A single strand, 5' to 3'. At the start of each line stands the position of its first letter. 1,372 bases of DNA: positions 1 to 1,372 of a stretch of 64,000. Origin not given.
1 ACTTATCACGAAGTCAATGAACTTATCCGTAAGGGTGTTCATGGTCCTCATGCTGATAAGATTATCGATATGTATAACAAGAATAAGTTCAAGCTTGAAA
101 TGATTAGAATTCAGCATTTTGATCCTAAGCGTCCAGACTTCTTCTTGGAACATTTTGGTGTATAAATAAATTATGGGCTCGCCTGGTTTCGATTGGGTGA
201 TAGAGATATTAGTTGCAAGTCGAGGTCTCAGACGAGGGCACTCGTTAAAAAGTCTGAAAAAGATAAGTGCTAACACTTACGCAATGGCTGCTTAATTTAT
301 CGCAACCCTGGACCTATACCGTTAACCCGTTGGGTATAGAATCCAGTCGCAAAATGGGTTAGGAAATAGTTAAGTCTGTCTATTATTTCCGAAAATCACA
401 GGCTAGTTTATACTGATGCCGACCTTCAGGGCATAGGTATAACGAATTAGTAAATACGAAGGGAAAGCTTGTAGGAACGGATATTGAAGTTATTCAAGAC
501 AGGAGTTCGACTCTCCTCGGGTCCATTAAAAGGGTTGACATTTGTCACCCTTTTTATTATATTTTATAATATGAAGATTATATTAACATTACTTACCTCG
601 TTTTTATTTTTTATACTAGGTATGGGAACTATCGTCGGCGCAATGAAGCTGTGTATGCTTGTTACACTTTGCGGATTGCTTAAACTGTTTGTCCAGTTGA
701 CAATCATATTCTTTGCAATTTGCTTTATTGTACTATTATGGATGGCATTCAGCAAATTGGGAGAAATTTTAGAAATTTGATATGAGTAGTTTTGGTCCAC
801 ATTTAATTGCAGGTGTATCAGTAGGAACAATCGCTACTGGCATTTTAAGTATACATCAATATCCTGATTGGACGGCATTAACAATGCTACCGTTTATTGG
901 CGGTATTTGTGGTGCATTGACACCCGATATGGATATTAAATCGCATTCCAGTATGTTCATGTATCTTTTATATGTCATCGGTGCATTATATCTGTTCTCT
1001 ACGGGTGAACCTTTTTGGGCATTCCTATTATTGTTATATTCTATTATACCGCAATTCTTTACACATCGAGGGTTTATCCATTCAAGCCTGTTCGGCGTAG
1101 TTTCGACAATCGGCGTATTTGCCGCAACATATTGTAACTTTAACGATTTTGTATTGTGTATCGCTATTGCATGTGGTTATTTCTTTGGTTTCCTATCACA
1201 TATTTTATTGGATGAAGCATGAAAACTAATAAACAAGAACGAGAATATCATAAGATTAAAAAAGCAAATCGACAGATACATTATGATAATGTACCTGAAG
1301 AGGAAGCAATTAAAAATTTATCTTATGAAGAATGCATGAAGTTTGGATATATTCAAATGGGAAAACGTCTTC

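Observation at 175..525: Phage-encoded tmRNA with a non-canonical tag (A)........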

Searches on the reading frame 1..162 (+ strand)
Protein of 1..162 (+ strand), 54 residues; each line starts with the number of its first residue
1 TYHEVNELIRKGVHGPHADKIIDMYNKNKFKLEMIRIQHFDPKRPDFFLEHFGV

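Call 38: search_protein_families(library=pfam, alignment_id=A5, max_evalue=0.001)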
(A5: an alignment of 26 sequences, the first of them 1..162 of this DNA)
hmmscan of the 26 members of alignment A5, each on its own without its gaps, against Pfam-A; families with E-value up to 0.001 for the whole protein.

A. member 1, window:1-162:+ (54 aa): 0 families

B. families by the number of members that match (of 26 scanned): 8 families
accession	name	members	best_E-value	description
PF01139.22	RtcB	1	2.9e-57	tRNA-splicing ligase RtcB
PF08010.17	Phage_30_3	1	2.5e-52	Bacteriophage protein GP30.3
PF00293.34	NUDIX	1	1.5e-14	NUDIX domain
PF08465.15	Herpes_TK_C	1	5.3e-10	Thymidine kinase from Herpesvirus C-terminal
PF04307.19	YdjM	1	5.9e-09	YdjM inner membrane protein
PF03382.20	DUF285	1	8e-06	Mycoplasma protein of unknown function, DUF285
PF00011.27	HSP20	1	0.00029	Hsp20/alpha crystallin family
PF19575.5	HTH_58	1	0.00035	Helix-turn-helix domain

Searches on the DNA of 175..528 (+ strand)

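Call 12: search_dna_similar(query=window:175-528:+, collection=phages, mode=distant, max_evalue=0.01)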
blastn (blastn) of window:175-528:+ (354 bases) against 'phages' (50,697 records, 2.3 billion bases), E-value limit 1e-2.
No match.
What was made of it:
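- Closest known: tmRNAs of Cluster C mycobacteriophages. Different: There is no detectable nucleotide similarity to any of 50,697 deposited phage records (call 12).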

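Call 86: search_dna_similar(query=window:175-528:+, collection=plasmids, mode=distant, max_evalue=1)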
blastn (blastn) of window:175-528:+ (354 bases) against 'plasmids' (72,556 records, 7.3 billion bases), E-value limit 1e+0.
No match.
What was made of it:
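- Tried and rejected: Blastn against 72,556 plasmids gave no match (call 86).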

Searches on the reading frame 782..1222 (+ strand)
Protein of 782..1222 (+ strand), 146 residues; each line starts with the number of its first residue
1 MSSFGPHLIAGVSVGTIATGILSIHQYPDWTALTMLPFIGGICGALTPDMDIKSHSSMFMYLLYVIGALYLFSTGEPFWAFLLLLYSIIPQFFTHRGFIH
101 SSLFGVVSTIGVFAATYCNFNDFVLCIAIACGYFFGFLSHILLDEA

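Call 40: search_protein_families(library=phrogs, proteins=[window:782-1222:+], max_evalue=0.001)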
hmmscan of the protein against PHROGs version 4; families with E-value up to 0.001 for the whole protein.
window:782-1222:+ (146 aa): 0 families

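Call 63: find_encoding_contigs(protein=window:782-1222:+, flank=10000, max_places=6)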
Protein window:782-1222:+ (146 aa): 2 contigs read that carry it; 2 places shown.
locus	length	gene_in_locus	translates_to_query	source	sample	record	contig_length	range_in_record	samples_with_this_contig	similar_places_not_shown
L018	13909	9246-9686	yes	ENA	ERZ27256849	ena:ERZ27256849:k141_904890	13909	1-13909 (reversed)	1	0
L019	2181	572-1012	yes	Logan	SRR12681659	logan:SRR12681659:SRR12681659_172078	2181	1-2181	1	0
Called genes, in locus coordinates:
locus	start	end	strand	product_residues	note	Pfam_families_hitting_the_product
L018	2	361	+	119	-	?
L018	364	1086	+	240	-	-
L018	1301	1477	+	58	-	-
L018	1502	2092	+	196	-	PF00857:Isochorismatase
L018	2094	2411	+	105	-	-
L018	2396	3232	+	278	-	-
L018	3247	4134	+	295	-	-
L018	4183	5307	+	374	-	PF00709:Adenylsucc_synt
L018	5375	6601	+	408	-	PF17767:NAPRTase_N, PF04095:NAPRTase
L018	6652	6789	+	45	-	-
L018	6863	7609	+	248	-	PF02540:NAD_synthase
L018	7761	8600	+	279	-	PF01541:GIY-YIG, PF07453:NUMOD1 (faint), PF22083:I-HmuI_NUMOD-like (weak)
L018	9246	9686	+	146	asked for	PF04307:YdjM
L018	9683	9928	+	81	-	-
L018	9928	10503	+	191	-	-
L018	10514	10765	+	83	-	-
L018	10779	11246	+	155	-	PF08010:Phage_30_3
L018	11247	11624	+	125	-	-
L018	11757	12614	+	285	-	-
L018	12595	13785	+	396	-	PF01139:RtcB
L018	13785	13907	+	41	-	?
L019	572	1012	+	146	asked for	PF04307:YdjM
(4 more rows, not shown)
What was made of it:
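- Upstream in the near-identical L018 are phage-type auxiliary genes and a homing endonuclease (call 63).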

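Call 85: search_protein_families(library=pfam, proteins=[L018:7761-8600:+], max_evalue=0.001)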
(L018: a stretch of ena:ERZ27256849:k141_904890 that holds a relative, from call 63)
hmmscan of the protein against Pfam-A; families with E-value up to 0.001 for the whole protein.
L018:7761-8600:+ (279 aa): 3 families
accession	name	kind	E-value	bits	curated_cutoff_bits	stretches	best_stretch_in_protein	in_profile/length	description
PF22083.2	I-HmuI_NUMOD-like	-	2.8e-14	52.8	27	2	152-187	10-45/46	DNA endonuclease I-HmuI-like, NUMOD-like domain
PF01541.30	GIY-YIG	-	3.1e-10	40.6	22.6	1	5-80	2-72/78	GIY-YIG catalytic domain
PF07453.19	NUMOD1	-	8.9e-07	29.4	22.8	0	154-171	16-33/37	NUMOD1 domain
